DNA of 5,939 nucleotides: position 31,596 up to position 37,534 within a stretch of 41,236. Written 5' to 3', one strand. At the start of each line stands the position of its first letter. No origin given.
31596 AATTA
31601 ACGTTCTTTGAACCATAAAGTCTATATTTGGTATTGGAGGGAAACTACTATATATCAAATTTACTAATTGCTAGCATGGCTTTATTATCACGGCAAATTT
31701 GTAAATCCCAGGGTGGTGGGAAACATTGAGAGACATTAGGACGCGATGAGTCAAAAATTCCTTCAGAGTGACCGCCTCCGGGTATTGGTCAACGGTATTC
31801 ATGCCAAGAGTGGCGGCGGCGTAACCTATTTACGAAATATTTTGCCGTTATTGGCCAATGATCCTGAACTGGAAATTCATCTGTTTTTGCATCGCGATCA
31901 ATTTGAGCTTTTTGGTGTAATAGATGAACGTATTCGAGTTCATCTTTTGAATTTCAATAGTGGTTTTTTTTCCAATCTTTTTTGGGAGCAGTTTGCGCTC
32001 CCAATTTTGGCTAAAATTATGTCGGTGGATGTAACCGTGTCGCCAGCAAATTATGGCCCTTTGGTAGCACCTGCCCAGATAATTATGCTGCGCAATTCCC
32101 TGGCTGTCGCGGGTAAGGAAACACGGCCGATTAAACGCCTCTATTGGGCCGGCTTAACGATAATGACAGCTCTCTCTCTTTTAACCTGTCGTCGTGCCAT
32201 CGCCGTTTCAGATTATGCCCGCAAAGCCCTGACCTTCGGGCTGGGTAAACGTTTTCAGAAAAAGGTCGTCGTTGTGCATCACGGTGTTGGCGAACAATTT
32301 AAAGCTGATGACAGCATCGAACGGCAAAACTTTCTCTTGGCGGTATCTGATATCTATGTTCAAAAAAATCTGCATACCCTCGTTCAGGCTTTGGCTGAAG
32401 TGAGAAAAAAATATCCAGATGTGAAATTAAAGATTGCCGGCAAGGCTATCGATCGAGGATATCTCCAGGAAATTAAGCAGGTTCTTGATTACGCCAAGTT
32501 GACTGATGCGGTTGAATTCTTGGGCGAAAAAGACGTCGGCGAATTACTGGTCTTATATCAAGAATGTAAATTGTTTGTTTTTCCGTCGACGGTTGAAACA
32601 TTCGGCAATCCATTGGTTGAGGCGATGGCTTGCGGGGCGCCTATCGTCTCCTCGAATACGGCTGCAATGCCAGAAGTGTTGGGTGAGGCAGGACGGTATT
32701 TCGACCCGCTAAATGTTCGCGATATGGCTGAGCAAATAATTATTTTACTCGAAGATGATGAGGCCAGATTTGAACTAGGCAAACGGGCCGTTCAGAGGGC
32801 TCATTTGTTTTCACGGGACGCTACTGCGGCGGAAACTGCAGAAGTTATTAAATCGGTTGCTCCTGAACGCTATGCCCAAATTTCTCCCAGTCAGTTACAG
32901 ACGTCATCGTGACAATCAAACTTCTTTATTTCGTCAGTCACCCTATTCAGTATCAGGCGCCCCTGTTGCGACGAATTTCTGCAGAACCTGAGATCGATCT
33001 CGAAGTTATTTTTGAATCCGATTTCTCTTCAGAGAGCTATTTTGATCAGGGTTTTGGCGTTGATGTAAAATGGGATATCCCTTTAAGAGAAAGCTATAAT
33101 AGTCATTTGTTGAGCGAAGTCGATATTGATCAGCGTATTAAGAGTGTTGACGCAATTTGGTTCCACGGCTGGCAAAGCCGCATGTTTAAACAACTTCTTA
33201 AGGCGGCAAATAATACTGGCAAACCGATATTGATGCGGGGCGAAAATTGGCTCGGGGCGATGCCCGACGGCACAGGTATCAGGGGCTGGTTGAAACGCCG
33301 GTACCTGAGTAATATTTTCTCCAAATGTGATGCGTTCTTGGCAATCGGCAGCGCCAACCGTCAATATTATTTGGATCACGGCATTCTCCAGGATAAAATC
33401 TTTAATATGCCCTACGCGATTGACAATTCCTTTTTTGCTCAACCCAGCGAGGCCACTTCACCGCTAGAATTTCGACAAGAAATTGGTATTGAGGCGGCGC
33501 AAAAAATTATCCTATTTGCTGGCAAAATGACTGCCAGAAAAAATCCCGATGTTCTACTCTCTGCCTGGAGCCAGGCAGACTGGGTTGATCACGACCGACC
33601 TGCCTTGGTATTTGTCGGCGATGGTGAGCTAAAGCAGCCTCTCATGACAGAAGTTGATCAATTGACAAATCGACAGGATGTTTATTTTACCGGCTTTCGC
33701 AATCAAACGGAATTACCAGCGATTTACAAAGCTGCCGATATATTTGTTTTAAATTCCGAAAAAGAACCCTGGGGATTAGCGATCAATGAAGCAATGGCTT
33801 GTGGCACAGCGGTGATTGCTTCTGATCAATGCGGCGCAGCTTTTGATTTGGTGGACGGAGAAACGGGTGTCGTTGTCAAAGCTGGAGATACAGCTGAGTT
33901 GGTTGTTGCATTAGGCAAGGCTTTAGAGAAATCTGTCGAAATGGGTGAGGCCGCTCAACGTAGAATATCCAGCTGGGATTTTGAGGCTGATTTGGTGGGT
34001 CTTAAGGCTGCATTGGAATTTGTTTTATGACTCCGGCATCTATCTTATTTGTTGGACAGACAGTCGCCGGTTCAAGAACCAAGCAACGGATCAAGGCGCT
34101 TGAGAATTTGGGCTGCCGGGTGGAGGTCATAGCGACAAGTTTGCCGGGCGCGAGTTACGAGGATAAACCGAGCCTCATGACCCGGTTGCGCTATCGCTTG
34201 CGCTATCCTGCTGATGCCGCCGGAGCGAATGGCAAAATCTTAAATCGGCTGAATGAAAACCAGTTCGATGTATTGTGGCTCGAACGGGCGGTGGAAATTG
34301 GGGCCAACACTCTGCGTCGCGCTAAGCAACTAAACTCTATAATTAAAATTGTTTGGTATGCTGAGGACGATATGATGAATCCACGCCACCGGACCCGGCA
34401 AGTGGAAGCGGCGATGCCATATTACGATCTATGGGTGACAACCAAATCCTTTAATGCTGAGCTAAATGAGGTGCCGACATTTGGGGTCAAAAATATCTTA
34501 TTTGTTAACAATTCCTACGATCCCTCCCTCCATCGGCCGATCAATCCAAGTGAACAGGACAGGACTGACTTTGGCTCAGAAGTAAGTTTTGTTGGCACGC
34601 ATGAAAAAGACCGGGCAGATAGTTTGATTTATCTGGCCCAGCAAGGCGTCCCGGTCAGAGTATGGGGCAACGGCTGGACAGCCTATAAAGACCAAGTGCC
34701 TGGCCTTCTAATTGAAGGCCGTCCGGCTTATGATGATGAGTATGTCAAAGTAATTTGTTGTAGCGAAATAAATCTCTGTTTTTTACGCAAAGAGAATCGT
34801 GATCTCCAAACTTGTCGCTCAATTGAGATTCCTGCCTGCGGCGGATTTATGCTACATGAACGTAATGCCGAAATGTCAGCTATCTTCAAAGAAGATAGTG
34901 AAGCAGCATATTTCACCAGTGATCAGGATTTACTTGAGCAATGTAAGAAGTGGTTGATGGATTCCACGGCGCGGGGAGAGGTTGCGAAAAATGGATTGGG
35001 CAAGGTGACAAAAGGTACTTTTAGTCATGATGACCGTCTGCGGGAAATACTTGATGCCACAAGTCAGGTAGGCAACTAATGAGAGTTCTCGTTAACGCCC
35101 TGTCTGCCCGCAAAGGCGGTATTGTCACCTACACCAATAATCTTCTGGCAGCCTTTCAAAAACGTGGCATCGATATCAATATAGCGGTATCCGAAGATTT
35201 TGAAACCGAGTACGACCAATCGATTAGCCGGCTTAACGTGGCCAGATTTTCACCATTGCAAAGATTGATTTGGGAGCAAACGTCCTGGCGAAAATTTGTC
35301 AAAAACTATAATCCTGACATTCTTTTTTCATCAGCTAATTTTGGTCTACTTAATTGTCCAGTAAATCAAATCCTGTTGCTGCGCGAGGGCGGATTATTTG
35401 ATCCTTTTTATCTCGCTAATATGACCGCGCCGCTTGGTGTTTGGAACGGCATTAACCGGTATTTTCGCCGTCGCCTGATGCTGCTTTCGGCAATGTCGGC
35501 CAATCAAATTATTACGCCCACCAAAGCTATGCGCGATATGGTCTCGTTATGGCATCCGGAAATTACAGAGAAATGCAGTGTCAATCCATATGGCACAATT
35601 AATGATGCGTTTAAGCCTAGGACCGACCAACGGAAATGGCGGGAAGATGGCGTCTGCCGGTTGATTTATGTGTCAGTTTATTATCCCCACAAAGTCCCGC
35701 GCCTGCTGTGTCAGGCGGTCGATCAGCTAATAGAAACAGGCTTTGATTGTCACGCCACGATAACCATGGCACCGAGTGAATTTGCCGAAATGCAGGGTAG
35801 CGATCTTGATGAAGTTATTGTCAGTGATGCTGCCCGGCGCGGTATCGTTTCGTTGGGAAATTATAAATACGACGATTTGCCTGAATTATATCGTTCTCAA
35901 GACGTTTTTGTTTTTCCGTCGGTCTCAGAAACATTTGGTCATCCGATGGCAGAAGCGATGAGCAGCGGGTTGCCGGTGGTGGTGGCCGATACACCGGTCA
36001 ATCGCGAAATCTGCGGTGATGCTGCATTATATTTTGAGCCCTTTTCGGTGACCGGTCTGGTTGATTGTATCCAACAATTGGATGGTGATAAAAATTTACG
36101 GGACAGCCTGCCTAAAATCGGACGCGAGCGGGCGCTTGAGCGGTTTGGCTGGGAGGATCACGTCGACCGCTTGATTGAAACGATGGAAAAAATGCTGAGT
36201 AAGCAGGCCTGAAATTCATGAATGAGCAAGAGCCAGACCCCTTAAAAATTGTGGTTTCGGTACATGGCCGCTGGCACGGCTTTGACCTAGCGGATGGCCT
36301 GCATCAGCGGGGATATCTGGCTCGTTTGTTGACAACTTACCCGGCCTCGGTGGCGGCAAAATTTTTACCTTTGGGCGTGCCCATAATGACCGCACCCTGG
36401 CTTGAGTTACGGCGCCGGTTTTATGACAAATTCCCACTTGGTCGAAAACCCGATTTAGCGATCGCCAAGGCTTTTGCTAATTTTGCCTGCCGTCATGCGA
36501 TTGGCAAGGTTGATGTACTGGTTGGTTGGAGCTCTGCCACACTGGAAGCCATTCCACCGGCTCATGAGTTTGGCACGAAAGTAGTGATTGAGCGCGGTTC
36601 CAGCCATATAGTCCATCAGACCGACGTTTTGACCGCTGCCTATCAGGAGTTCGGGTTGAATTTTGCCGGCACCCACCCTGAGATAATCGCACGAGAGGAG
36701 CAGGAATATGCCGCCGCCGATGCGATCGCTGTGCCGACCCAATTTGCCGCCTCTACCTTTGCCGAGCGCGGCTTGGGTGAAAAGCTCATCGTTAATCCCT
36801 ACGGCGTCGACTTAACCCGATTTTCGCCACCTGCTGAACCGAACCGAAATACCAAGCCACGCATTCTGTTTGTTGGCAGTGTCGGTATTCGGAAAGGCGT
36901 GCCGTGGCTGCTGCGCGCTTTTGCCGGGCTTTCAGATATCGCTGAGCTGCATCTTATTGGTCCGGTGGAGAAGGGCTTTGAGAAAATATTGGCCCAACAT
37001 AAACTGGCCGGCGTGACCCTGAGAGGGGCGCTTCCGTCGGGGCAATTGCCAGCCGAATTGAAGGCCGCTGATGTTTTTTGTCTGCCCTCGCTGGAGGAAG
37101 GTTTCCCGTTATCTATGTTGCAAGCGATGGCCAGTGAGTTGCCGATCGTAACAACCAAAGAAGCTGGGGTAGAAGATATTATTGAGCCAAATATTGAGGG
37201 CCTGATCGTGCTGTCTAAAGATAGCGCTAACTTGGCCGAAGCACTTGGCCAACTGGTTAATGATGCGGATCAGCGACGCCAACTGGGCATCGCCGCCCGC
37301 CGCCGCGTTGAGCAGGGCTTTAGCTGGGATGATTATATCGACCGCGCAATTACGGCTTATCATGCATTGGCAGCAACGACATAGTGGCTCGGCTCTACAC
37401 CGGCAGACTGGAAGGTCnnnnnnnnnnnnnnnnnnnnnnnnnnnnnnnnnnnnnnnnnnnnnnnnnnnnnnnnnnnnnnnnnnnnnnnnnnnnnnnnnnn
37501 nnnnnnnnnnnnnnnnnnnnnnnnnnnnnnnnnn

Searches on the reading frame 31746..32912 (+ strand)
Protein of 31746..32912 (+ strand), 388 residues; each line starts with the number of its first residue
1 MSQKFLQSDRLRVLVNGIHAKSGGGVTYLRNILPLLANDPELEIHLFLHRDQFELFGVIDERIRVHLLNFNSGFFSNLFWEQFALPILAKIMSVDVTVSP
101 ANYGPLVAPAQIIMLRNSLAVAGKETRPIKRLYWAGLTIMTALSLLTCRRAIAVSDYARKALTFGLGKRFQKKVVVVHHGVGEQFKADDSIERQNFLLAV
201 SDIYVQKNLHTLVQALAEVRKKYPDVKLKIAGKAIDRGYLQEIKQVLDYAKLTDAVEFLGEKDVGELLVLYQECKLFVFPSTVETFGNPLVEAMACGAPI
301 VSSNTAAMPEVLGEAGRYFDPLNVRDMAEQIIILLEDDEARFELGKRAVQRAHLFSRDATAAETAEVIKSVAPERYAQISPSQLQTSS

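Call 15: search_protein_families(library=pfam, proteins=[window:31746-32912:+], max_evalue=0.00001)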
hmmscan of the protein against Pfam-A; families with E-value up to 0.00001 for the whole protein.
window:31746-32912:+ (388 aa): 4 families
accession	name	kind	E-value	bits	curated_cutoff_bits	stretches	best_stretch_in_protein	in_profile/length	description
PF00534.26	Glycos_transf_1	-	2.7e-33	115.4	26.4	1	184-349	5-170/172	Glycosyl transferases group 1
PF13692.12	Glyco_trans_1_4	-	4.9e-29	101.8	27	1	197-337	4-142/142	Glycosyl transferases group 1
PF13524.12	Glyco_trans_1_2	-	3.2e-09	37.3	25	1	215-353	5-130/144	Glycosyl transferase-like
PF20706.3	GT4-conflict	-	5.1e-08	32.7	26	1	172-365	172-366/385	Family 4 Glycosyltransferase in conflict systems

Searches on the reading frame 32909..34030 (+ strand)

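Call 15: search_protein_families(library=pfam, proteins=[window:32909-34030:+], max_evalue=0.00001)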
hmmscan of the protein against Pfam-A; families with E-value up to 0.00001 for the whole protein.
window:32909-34030:+ (373 aa): 4 families
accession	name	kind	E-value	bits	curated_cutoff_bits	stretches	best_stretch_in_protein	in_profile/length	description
PF00534.26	Glycos_transf_1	-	8.7e-36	123.5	26.4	1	187-347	4-167/172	Glycosyl transferases group 1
PF13692.12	Glyco_trans_1_4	-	2.1e-28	99.8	27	1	199-340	2-141/142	Glycosyl transferases group 1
PF20706.3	GT4-conflict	-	1.2e-06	28.2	26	1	195-344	194-356/385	Family 4 Glycosyltransferase in conflict systems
PF13524.12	Glyco_trans_1_2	-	1.8e-06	28.4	25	0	257-354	28-130/144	Glycosyl transferase-like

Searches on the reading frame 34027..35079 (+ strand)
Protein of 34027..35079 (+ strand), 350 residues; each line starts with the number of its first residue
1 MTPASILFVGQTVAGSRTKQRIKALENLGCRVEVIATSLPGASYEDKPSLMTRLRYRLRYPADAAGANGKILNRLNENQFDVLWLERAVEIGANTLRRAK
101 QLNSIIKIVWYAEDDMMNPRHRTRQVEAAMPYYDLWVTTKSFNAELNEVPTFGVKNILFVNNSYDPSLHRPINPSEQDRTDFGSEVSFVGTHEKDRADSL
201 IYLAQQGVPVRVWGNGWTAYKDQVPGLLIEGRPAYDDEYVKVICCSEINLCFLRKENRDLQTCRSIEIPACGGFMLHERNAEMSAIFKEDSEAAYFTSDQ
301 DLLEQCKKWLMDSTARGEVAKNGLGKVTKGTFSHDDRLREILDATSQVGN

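Call 15: search_protein_families(library=pfam, proteins=[window:34027-35079:+], max_evalue=0.00001)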
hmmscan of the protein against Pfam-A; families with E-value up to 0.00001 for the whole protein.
window:34027-35079:+ (350 aa): 1 family
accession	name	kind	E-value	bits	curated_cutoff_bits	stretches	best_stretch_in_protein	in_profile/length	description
PF13524.12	Glyco_trans_1_2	-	2.7e-21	76.5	25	1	206-343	13-144/144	Glycosyl transferase-like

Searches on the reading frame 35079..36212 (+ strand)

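Call 15: search_protein_families(library=pfam, proteins=[window:35079-36212:+], max_evalue=0.00001)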
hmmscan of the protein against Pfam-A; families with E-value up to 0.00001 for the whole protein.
window:35079-36212:+ (377 aa): 4 families
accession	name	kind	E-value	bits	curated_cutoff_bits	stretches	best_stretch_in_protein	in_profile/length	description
PF00534.26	Glycos_transf_1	-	2.9e-18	66.4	26.4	1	195-350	18-171/172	Glycosyl transferases group 1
PF13692.12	Glyco_trans_1_4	-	4e-17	63.2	27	1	194-334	3-139/142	Glycosyl transferases group 1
PF13439.12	Glyco_transf_4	-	1e-07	32.6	28.5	1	13-157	2-150/170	Glycosyltransferase Family 4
PF20706.3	GT4-conflict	-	5.6e-06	26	26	0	208-304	215-312/385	Family 4 Glycosyltransferase in conflict systems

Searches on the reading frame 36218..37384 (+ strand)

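Call 15: search_protein_families(library=pfam, proteins=[window:36218-37384:+], max_evalue=0.00001)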
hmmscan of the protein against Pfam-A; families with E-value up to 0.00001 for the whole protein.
window:36218-37384:+ (388 aa): 4 families
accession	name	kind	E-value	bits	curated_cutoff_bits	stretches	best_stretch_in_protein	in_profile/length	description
PF00534.26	Glycos_transf_1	-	9.6e-30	103.8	26.4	1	206-363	8-172/172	Glycosyl transferases group 1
PF13692.12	Glyco_trans_1_4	-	6.3e-29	101.5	27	1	213-349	1-142/142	Glycosyl transferases group 1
PF20706.3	GT4-conflict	-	3.9e-10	39.7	26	1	196-374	180-382/385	Family 4 Glycosyltransferase in conflict systems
PF13524.12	Glyco_trans_1_2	-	3.1e-09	37.4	25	1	230-375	4-140/144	Glycosyl transferase-like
